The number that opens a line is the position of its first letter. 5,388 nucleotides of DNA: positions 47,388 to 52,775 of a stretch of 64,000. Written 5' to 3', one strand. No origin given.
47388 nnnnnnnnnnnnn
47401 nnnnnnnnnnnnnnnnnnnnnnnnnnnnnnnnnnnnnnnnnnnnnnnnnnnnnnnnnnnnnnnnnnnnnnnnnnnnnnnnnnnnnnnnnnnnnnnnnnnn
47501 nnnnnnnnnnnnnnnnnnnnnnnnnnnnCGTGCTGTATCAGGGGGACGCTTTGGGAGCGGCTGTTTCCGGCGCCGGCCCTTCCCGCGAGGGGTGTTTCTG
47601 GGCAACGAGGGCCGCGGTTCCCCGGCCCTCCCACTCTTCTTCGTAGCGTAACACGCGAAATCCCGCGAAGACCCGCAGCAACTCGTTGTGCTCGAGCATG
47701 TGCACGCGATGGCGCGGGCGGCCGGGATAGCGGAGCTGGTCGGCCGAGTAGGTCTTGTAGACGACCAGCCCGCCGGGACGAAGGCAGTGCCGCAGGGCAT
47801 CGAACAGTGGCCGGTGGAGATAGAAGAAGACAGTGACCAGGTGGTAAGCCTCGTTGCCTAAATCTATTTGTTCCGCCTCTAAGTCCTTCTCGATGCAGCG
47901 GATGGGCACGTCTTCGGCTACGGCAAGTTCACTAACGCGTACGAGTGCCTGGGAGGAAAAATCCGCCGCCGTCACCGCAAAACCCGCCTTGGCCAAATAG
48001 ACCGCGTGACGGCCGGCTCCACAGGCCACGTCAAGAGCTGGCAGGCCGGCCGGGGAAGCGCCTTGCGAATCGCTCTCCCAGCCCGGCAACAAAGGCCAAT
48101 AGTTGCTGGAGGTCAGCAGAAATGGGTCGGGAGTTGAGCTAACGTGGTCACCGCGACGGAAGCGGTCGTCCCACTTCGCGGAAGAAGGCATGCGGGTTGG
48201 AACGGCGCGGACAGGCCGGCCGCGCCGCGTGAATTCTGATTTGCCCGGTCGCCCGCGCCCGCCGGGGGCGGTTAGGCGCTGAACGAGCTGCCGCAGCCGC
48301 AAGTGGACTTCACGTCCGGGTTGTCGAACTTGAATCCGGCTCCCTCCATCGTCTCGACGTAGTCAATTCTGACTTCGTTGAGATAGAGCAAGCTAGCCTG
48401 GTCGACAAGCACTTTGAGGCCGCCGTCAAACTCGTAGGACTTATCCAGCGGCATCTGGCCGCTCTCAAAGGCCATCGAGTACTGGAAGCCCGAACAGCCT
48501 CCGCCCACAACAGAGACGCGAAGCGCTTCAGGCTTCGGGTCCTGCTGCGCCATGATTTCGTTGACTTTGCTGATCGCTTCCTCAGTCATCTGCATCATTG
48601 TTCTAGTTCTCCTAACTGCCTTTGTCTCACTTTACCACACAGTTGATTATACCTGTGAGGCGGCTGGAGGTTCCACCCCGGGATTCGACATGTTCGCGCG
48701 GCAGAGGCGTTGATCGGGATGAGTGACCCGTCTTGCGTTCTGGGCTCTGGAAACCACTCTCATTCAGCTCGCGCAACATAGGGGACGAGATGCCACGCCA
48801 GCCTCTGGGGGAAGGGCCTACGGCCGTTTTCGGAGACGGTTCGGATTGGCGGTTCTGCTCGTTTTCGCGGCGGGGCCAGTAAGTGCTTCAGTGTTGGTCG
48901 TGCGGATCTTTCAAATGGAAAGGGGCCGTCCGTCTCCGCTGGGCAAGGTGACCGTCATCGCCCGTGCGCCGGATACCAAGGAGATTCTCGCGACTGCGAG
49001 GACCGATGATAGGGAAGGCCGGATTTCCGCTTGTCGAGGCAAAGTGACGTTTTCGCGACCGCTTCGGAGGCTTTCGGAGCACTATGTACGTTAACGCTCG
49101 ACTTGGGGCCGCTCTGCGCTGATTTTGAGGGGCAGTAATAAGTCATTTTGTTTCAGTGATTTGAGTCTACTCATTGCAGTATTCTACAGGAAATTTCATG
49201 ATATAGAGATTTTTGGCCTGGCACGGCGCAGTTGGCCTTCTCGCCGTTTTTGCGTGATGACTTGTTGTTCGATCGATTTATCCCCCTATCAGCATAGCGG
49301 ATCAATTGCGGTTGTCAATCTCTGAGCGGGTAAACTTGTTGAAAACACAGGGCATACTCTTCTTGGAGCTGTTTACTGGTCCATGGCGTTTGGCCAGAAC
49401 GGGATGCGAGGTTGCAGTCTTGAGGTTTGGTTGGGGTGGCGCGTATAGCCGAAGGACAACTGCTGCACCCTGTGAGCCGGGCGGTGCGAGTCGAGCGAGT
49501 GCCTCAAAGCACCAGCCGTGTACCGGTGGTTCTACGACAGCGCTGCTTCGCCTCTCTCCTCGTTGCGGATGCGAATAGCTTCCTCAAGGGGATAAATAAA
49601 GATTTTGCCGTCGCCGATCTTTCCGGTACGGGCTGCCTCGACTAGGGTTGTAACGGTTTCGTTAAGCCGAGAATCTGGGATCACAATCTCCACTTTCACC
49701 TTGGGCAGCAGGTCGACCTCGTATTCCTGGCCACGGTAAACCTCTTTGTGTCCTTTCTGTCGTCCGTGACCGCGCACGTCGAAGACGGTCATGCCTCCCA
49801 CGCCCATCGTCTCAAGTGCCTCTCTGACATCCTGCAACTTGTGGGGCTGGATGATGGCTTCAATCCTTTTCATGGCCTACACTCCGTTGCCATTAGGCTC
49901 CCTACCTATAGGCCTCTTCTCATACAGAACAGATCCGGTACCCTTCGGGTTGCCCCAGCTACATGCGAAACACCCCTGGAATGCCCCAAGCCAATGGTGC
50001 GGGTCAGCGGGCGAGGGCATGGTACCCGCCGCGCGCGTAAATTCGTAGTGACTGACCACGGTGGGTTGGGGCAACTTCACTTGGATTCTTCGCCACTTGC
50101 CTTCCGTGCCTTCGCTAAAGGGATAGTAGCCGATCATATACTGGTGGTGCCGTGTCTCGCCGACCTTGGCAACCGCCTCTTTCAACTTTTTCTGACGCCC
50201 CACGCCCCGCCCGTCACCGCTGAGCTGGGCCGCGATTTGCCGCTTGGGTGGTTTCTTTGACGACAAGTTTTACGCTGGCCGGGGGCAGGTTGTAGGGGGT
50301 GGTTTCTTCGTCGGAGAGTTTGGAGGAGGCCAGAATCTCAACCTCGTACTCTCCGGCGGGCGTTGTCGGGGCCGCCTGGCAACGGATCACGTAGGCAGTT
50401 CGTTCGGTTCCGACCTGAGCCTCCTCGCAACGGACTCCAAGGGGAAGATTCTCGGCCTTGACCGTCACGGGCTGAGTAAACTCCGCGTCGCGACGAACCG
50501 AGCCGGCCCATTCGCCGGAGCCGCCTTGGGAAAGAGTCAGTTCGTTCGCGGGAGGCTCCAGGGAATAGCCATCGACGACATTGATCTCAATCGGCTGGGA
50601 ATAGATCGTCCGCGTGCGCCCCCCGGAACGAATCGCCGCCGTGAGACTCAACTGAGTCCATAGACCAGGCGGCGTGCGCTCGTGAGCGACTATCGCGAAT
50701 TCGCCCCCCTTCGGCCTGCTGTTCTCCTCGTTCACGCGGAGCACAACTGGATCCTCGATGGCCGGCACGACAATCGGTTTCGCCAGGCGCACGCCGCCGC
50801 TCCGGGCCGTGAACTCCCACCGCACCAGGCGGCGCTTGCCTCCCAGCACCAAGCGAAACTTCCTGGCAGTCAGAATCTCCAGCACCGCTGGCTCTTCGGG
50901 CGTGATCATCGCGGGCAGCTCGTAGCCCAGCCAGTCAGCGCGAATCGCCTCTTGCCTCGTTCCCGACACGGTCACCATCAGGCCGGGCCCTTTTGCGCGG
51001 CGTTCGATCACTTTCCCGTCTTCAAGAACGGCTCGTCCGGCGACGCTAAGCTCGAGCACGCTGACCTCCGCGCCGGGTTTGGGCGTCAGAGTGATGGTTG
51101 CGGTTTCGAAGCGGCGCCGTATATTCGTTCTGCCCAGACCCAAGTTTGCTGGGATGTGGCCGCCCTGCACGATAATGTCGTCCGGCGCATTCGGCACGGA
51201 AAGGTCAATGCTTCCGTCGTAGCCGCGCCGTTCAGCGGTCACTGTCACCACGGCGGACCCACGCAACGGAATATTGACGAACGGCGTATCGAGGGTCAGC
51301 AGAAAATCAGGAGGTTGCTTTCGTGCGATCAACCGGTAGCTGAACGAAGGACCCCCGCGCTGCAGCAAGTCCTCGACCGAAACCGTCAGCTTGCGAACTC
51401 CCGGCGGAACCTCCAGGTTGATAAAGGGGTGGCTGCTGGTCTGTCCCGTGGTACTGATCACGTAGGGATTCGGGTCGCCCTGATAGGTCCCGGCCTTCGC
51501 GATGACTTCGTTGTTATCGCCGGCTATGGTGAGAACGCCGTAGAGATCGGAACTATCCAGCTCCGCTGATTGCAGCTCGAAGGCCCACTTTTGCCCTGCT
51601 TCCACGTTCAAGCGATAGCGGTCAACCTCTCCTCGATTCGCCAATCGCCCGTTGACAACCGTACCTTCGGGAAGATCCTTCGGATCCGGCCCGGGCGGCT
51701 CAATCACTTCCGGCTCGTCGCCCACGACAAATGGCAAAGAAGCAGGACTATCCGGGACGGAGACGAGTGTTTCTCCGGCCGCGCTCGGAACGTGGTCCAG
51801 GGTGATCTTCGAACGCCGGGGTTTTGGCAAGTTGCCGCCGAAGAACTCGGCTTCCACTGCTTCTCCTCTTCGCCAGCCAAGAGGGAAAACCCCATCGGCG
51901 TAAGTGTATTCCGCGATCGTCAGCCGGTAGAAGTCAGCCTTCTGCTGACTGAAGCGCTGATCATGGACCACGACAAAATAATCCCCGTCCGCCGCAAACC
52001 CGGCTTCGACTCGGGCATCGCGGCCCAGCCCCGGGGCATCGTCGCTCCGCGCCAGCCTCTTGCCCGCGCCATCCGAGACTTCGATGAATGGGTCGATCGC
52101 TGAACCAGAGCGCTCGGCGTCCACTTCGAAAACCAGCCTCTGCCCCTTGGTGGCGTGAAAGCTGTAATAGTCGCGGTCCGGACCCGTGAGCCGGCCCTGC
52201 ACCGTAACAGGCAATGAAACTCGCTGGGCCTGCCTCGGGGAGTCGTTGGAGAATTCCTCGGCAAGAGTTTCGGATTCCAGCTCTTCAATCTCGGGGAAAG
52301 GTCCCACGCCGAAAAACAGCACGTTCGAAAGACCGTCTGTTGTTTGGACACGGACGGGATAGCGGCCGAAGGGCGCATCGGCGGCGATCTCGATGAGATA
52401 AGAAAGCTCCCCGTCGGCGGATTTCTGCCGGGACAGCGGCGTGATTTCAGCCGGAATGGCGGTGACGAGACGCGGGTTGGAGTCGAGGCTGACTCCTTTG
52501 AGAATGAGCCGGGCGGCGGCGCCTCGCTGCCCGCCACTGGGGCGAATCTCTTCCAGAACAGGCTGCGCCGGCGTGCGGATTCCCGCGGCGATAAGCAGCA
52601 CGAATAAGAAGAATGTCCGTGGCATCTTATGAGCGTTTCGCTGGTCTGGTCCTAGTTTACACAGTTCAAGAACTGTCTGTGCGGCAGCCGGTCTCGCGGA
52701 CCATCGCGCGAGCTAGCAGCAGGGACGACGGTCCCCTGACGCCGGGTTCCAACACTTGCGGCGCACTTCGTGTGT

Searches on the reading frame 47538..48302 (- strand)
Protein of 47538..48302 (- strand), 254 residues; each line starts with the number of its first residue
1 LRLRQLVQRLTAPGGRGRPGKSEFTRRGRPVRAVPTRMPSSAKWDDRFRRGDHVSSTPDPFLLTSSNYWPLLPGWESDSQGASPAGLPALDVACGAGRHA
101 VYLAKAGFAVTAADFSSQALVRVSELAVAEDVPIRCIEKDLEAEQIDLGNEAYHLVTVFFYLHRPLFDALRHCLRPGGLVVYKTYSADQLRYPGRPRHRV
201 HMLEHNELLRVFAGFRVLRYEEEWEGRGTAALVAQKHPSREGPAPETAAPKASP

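Call 81: search_protein_families(library=pfam, proteins=[window:47538-48302:-], max_evalue=0.001)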
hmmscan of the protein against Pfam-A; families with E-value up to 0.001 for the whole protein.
window:47538-48302:- (254 aa): 5 families
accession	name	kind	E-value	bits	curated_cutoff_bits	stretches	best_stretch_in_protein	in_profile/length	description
PF13649.12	Methyltransf_25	-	1.4e-11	45.3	27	1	90-178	2-97/97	Methyltransferase domain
PF08241.18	Methyltransf_11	-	1.4e-08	35.7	21.2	1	90-181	1-94/95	Methyltransferase domain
PF03848.20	TehB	-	1.5e-08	34.7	20.4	1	89-223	34-171/193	Tellurite resistance protein TehB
PF08242.18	Methyltransf_12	-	1.8e-07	32.3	30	1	90-179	1-97/98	Methyltransferase domain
PF13489.12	Methyltransf_23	-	6.4e-07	29.7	27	1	86-211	23-137/164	Methyltransferase domain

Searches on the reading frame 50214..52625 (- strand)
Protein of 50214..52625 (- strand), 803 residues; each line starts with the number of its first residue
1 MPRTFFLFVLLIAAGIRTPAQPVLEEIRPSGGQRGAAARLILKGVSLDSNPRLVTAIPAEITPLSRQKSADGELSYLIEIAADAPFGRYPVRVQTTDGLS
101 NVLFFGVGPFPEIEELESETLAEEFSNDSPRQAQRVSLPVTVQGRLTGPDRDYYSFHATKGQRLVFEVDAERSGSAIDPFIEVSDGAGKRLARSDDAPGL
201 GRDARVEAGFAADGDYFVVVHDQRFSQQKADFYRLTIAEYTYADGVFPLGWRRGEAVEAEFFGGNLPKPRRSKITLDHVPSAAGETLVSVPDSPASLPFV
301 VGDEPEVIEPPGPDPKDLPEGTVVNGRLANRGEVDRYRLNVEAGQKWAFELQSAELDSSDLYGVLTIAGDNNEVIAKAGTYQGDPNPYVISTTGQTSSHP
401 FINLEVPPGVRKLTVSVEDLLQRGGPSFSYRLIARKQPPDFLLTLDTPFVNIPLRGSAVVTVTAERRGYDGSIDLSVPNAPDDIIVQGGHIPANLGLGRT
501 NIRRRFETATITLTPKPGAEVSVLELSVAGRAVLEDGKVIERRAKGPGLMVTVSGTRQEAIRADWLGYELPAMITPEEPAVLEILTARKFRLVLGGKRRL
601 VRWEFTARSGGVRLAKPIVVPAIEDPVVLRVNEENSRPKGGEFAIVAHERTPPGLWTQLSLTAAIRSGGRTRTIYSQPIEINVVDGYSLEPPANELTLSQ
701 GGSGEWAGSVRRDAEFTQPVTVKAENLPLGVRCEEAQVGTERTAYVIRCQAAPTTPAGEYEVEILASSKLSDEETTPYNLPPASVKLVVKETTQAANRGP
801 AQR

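Call 81: search_protein_families(library=pfam, proteins=[window:50214-52625:-], max_evalue=0.001)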
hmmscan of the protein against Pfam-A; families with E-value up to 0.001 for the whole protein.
window:50214-52625:- (803 aa): 1 family
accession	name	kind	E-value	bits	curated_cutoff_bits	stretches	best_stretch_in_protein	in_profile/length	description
PF04151.21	PPC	-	3.1e-08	34.8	25.9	1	150-221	1-69/70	Bacterial pre-peptidase C-terminal domain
